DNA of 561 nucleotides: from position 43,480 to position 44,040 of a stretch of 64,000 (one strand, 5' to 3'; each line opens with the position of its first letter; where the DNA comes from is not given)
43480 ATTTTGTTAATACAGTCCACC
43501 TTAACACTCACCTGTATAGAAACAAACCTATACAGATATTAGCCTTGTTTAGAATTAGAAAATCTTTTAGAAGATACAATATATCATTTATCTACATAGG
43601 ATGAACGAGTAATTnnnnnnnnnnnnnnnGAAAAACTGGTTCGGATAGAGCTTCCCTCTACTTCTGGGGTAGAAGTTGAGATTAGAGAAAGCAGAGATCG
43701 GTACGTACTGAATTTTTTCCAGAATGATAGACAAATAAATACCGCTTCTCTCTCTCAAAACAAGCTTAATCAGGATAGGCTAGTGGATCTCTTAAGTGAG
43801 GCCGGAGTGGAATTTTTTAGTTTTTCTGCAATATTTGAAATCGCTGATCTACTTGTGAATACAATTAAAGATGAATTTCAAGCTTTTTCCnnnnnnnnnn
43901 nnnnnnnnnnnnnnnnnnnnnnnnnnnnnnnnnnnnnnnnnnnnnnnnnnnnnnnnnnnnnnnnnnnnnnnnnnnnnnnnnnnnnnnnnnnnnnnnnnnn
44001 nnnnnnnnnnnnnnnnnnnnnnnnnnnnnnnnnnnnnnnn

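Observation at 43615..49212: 1865-aa giant protein: triplicated N-terminal domain, ~1000-aa helical solenoid, acidic disordered tail with repeated [ST]LF motifs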

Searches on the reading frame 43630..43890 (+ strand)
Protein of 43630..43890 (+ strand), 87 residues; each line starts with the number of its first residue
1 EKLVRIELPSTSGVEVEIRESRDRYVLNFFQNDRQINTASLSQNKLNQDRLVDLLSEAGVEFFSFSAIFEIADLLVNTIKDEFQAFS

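Call 33: search_solved_structures(query=A3, max_evalue=10)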
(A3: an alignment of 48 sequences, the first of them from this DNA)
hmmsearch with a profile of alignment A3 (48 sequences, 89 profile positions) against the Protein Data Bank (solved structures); distinct sequences matched with E-value up to 10: 1.
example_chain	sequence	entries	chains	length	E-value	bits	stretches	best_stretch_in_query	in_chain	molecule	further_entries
5aov_A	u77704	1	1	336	1.5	12.2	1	25-65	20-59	GLYOXYLATE REDUCTASE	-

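Call 38: search_protein_representatives(alignment_id=A3)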
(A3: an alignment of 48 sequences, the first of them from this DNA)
Query: 48 sequences, 89 profile positions. Proteins with E-value up to 0.001 (for the whole library): 39; up to 1e-10: 28; up to 1e-30: 14. The best 39 are listed.
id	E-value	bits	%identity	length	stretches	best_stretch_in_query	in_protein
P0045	2.8e-85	296.6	-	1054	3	3-86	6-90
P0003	3.8e-85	296.2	-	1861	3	3-87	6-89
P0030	5.0e-85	295.8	-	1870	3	3-86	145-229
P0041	2.8e-77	270.9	-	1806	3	3-87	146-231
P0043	1.1e-63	227.4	-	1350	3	3-87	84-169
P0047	5.0e-53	193.2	-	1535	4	4-86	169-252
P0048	6.3e-47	173.7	-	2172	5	6-88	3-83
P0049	1.2e-46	172.8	-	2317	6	5-86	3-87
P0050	2.4e-41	155.8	-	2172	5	5-87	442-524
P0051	3.3e-37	142.5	-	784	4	5-84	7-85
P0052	3.0e-34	133.0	-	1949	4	6-83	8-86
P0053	3.1e-33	129.8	-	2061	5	6-87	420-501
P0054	1.6e-31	124.3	-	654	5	5-86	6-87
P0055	2.0e-31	124.0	-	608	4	5-88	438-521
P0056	1.1e-27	112.0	-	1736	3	10-87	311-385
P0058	8.1e-26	106.0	-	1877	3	7-87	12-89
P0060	3.7e-25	103.9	-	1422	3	5-88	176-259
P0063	8.1e-22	93.2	-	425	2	6-87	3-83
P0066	2.5e-14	69.2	-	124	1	4-87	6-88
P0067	7.4e-14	67.7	-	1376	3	9-88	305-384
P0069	2.6e-11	59.5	-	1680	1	7-88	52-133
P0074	7.1e-05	38.9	-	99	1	2-87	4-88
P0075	8.2e-05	38.7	-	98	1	6-83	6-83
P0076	1.1e-04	38.3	-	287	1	5-86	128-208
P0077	2.0e-04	37.5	-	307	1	5-87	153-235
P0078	4.6e-04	36.3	-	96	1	4-87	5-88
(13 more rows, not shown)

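Call 40: list_cluster_members(proteins=[P0047, P0048, P0049, P0050, P0052, P0053, P0056, P0058, P0060, P0069])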
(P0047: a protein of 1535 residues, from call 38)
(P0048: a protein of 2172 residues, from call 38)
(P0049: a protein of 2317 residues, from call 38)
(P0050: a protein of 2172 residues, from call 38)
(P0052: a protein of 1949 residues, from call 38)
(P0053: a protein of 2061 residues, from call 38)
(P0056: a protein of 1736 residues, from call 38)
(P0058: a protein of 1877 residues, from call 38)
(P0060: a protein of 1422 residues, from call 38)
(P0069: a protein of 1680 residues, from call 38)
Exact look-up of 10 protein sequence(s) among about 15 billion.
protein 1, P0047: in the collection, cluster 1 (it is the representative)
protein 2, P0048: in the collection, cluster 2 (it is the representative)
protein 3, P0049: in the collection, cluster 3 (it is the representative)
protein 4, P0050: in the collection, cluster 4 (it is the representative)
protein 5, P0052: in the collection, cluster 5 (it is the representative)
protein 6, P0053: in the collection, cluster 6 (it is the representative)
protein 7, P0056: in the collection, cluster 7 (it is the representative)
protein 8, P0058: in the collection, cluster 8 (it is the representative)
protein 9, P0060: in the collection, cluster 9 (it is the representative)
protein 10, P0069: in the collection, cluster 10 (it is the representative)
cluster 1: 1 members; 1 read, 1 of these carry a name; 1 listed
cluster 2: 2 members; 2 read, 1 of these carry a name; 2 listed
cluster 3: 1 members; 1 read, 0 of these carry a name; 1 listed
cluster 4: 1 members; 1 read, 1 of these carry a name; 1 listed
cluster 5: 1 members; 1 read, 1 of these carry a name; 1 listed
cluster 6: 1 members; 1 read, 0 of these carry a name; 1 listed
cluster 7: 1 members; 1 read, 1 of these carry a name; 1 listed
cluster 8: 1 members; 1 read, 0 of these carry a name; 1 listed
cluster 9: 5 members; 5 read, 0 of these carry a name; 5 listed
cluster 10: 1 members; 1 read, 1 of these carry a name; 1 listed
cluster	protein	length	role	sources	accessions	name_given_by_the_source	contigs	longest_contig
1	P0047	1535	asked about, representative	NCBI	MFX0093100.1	MAG: hypothetical protein ACFFBD_15185, partial [Candidatus Hodarchaeota archaeon]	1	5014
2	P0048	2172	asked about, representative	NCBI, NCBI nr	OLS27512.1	MAG: hypothetical protein HeimC3_02910 [Candidatus Heimdallarchaeota archaeon LC_3]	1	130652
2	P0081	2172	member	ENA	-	-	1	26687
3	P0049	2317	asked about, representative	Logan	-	-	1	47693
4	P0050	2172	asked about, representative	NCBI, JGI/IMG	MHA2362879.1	MAG: hypothetical protein ACXAC7_02900 [Candidatus Hodarchaeales archaeon] | hypothetical protein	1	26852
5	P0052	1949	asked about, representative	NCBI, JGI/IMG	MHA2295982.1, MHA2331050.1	MAG: hypothetical protein ACXAEU_03405 [Candidatus Hodarchaeales archaeon] | hypothetical protein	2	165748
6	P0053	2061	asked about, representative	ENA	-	-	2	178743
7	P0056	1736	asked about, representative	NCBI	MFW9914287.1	MAG: hypothetical protein ACFFGZ_01645 [Candidatus Thorarchaeota archaeon]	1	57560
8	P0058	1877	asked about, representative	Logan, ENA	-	-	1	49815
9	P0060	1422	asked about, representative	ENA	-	-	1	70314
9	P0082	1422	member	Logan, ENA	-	-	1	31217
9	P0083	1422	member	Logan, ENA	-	-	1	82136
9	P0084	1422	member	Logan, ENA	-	-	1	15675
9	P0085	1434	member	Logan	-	-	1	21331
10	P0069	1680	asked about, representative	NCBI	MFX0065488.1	MAG: hypothetical protein ACFFC7_25225, partial [Candidatus Hermodarchaeota archaeon]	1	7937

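Call 50: search_protein_families(library=pfam, proteins=[P0076, P0077, P0074, P0075, P0078, P0066], max_evalue=0.1)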
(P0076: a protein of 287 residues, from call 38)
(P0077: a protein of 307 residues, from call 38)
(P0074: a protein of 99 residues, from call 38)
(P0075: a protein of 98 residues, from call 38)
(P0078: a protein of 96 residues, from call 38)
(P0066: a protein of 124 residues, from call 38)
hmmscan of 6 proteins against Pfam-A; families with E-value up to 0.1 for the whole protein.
P0076 (287 aa): 2 families
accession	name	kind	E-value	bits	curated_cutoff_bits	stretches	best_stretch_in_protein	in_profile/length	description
PF00071.28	Ras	-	1.3e-10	41.5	21.6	1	16-136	15-139/162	Ras family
PF08477.19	Roc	-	2.6e-05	24.9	27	1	16-111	15-117/119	Ras of Complex, Roc, domain of DAPkinase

P0077 (307 aa): 3 families
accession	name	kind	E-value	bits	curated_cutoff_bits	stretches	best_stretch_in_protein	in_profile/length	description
PF00071.28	Ras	-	6.9e-07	29.4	21.6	1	26-127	22-119/162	Ras family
PF08477.19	Roc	-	0.0084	16.8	27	1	21-105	17-109/119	Ras of Complex, Roc, domain of DAPkinase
PF12094.14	DUF3570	-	0.022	14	25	1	169-200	291-323/427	Protein of unknown function (DUF3570)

P0074 (99 aa): 0 families

P0075 (98 aa): 0 families

P0078 (96 aa): 1 family
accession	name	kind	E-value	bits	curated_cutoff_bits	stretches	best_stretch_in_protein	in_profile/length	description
PF24591.1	Phage_YunG-like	-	0.061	13.6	27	1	38-93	30-85/99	Phage YunG-like protein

P0066 (124 aa): 2 families
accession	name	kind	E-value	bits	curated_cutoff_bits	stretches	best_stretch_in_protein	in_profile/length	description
PF01269.23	Fibrillarin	-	4e-07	29.9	27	1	81-122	182-224/227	Fibrillarin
PF02970.22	TBCA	-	0.028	15.1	30.3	1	82-122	16-55/99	Tubulin binding cofactor A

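Call 51: list_cluster_members(proteins=[P0076, P0077, P0074, P0075, P0078, P0066, P0067, P0051, P0054, P0063])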
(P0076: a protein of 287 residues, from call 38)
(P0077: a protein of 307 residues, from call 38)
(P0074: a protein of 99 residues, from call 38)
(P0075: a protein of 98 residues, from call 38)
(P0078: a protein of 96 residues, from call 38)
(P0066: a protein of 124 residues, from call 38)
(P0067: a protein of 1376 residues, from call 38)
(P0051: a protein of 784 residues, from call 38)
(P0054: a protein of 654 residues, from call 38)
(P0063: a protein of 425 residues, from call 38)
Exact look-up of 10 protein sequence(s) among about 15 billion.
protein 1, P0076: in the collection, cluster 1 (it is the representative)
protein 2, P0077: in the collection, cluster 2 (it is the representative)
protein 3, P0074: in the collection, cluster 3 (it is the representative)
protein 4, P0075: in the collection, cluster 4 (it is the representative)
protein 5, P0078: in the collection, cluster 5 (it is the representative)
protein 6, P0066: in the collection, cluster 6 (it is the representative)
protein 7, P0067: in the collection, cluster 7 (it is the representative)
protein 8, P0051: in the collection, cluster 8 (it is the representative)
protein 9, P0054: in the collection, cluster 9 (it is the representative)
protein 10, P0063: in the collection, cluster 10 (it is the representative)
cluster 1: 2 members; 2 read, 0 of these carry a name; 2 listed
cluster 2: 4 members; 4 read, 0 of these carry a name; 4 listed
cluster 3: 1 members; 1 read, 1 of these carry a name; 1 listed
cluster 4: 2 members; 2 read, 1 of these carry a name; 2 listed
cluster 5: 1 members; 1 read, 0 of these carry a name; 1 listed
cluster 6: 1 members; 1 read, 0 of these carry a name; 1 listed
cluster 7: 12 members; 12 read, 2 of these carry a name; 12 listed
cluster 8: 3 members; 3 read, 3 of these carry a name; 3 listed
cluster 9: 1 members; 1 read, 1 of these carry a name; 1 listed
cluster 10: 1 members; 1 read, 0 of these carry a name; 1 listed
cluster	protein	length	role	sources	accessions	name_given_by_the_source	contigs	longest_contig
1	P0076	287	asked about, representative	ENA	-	-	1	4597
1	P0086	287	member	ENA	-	-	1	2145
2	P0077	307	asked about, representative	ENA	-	-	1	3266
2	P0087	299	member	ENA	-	-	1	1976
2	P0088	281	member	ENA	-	-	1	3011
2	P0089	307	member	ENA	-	-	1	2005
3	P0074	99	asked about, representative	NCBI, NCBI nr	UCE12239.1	MAG: hypothetical protein JSV04_08530 [Candidatus Heimdallarchaeota archaeon]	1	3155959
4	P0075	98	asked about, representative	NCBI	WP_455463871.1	hypothetical protein [Candidatus Hodarchaeum mangrovi]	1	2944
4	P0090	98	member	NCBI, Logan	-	-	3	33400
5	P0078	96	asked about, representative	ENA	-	-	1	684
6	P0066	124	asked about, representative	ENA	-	-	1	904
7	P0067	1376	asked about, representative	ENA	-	-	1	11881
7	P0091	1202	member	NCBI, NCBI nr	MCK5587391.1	MAG: hypothetical protein KAI34_01535, partial [Candidatus Lokiarchaeota archaeon] | hypothetical protein [Candidatus Lokiarchaeota archaeon]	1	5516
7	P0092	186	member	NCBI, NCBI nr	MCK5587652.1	MAG: hypothetical protein KAI34_02870, partial [Candidatus Lokiarchaeota archaeon] | hypothetical protein [Candidatus Lokiarchaeota archaeon]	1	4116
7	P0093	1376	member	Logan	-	-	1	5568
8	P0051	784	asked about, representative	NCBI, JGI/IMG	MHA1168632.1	MAG: hypothetical protein ACTSRU_12465 [Candidatus Hodarchaeales archaeon]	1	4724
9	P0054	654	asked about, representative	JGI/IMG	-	hypothetical protein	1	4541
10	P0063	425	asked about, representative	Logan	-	-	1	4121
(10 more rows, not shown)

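Call 53: find_encoding_contigs(protein=P0074, flank=6000, max_places=2)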
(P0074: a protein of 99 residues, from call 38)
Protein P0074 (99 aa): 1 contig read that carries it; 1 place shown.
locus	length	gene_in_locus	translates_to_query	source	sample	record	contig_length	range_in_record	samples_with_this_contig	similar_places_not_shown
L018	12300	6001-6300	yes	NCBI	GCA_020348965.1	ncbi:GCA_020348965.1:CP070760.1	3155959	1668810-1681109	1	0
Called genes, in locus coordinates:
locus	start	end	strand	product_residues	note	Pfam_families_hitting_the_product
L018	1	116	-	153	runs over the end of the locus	PF00237:Ribosomal_L22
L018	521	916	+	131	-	PF00203:Ribosomal_S19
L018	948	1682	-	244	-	PF22935:RM44_endonuclase (weak), PF14622:Ribonucleas_3_3, PF00636:Ribonuclease_3, PF00035:dsrm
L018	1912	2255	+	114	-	-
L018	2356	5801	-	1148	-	PF13424:TPR_12 (faint)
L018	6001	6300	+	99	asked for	-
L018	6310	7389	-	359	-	PF08240:ADH_N, PF16912:Glu_dehyd_C, PF00107:ADH_zinc_N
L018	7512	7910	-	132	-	PF01751:Toprim (weak)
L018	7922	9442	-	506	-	PF02885:Glycos_trans_3N (faint), PF00591:Glycos_transf_3, PF07831:PYNP_C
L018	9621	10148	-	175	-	PF00092:VWA (weak)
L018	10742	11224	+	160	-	-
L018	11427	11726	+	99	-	PF01978:TrmB (weak)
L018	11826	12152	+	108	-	PF20586:DUF6788 (weak)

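Call 56: find_encoding_contigs(protein=P0090, flank=8000, max_places=3)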
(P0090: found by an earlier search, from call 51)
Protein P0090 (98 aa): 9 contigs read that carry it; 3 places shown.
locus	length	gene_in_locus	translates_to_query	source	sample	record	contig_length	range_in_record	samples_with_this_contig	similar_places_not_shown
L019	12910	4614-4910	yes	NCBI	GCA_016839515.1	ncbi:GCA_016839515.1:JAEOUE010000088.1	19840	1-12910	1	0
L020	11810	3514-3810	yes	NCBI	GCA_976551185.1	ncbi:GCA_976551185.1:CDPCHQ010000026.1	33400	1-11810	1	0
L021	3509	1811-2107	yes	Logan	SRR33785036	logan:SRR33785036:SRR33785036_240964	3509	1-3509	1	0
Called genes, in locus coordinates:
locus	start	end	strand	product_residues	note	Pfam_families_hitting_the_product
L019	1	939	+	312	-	?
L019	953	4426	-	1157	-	-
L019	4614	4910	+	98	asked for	-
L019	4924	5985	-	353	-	PF08240:ADH_N, PF16912:Glu_dehyd_C, PF00107:ADH_zinc_N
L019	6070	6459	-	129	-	PF01751:Toprim (weak)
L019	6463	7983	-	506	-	PF02885:Glycos_trans_3N, PF00591:Glycos_transf_3, PF07831:PYNP_C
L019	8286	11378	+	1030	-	PF01935:DUF87 (weak), PF05872:HerA_C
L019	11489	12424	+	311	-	PF01040:UbiA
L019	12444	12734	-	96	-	PF08734:GYD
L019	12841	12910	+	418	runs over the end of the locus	PF00202:Aminotran_3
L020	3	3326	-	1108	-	?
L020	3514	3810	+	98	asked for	-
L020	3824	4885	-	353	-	PF08240:ADH_N, PF16912:Glu_dehyd_C, PF00107:ADH_zinc_N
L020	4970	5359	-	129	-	PF01751:Toprim (weak)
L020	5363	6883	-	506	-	PF02885:Glycos_trans_3N, PF00591:Glycos_transf_3, PF07831:PYNP_C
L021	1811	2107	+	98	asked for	-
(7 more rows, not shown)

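Call 57: find_encoding_contigs(protein=P0076, flank=5000, max_places=2)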
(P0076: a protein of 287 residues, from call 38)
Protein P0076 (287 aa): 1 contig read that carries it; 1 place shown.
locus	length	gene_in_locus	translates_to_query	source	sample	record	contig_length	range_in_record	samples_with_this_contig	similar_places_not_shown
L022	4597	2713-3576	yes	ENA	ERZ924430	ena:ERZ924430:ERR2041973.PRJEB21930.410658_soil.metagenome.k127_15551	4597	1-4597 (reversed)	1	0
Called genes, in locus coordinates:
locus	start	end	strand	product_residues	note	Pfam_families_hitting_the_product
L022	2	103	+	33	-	?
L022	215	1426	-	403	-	PF07690:MFS_1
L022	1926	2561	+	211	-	PF02589:LUD_dom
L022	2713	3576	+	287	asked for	PF00071:Ras, PF08477:Roc (faint)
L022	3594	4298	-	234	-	-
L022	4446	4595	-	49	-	?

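Call 60: find_homologous_proteins(query=L018:2359-5801:-)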
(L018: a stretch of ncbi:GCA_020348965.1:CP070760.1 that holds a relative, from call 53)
Query L018:2359-5801:- (1147 aa): 32 proteins with E <= 0.001 among 8000 candidates.
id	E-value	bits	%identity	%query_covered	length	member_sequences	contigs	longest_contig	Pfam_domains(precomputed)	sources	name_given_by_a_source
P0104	0.0e+0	2553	100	100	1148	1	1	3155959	PF13424.13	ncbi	ncbi:MAG: hypothetical protein JSV04_08525, partial [Candidatus Heimdallarchaeota archaeon]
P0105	0.0e+0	2311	89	100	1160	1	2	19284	PF13424.13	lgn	-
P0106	0.0e+0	1743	68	100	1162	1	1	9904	-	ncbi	-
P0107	0.0e+0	1716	67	100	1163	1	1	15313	-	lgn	-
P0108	0.0e+0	1679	66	100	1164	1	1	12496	-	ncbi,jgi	ncbi:MAG: hypothetical protein ACXADY_24305 [Candidatus Hodarchaeales archaeon]|jgi:hypothetical pro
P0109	0.0e+0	1672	64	100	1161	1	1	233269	-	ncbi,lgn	ncbi:MAG: hypothetical protein ACFFB5_11410 [Promethearchaeota archaeon]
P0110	0.0e+0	1660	64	100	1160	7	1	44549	-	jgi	-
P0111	0.0e+0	1621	64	100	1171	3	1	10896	-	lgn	-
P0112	0.0e+0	1590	62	100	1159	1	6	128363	-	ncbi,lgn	ncbi:MAG: hypothetical protein ACFFB2_12195 [Promethearchaeota archaeon]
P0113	0.0e+0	1589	62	100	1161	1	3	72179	-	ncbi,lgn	-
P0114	0.0e+0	1586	62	100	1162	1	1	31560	-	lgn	-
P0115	0.0e+0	1583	61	100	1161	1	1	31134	-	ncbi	ncbi:MAG: hypothetical protein ACFFFH_07185 [Candidatus Thorarchaeota archaeon]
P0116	0.0e+0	1571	61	100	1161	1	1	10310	-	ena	-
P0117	0.0e+0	1543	65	92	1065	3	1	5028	-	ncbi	-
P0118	0.0e+0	1526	60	100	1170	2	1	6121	PF13424.13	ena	-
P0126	0.0e+0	1271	51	100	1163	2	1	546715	-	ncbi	-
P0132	0.0e+0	1016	44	100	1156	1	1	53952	-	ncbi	-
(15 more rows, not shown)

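Call 70: find_encoding_contigs(protein=P0126, flank=4000, max_places=1)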
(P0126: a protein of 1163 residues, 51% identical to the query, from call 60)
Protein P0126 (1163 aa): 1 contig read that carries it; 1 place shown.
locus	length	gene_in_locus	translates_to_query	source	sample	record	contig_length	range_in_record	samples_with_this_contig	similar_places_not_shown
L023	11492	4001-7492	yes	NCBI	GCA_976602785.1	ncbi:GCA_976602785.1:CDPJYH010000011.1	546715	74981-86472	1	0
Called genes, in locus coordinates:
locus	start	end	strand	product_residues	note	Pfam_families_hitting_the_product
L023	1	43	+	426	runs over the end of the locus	PF00092:VWA (faint), PF13519:VWA_2 (faint)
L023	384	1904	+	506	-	PF00591:Glycos_transf_3, PF07831:PYNP_C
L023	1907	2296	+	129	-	PF01751:Toprim (faint)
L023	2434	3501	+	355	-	PF08240:ADH_N, PF16912:Glu_dehyd_C (weak), PF00107:ADH_zinc_N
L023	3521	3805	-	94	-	-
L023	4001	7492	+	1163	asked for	-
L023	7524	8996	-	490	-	PF07690:MFS_1, PF13347:MFS_2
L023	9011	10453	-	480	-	PF13347:MFS_2, PF07690:MFS_1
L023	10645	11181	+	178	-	PF12867:DinB_2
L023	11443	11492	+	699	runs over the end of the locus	PF11897:DUF3417, PF00343:Phosphorylase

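Call 71: find_encoding_contigs(protein=P0132, flank=4000, max_places=1)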
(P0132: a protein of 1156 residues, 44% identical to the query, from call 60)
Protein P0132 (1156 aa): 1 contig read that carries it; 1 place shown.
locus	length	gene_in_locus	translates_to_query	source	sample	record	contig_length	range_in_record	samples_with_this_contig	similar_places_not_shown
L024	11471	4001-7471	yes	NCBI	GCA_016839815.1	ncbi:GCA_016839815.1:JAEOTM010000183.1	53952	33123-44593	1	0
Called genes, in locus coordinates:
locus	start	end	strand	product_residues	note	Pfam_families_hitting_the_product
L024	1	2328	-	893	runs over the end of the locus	PF02687:FtsX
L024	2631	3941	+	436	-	PF03600:CitMHS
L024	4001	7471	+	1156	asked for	-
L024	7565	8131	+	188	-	PF00881:Nitroreductase (weak), PF14512:TM1586_NiRdase (faint), PF00881:Nitroreductase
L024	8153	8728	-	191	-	PF00583:Acetyltransf_1, PF13673:Acetyltransf_10 (weak), PF13508:Acetyltransf_7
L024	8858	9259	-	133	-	PF03625:DUF302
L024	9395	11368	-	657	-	PF16177:ACAS_N, PF00501:AMP-binding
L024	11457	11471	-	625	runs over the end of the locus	PF00561:Abhydrolase_1, PF12146:Hydrolase_4, PF12697:Abhydrolase_6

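Call 79: search_protein_families(library=ncbifam, proteins=[P0074, P0104], max_evalue=0.01)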
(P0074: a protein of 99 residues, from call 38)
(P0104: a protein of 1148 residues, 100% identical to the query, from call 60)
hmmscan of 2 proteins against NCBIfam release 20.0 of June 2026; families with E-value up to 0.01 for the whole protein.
P0074 (99 aa): 0 families

P0104 (1148 aa): 1 family
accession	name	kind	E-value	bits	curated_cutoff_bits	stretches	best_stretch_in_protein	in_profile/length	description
NF041717.1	HaaA_phane_TPR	equivalog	0.0007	17.8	1125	1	1021-1133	730-842/882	cyclophane-containing RiPP biosynthesis TPR protein HaaT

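Call 86: search_protein_families(library=pfam, proteins=[P0048, P0052], max_evalue=0.01)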
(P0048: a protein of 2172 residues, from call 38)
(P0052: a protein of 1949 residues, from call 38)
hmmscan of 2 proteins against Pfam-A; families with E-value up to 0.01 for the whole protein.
P0048 (2172 aa): 0 families

P0052 (1949 aa): 3 families
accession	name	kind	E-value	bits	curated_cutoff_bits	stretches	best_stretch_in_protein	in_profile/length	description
PF14938.12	SNAP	-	1.1e-09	38.6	25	1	1054-1106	88-141/282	Soluble NSF attachment protein, SNAP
PF11553.14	DUF3231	-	0.0058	16.7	29.6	0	483-542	15-74/165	Protein of unknown function (DUF3231)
PF13424.12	TPR_12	-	0.0077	16.8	30.1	0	1050-1102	13-67/77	Tetratricopeptide repeat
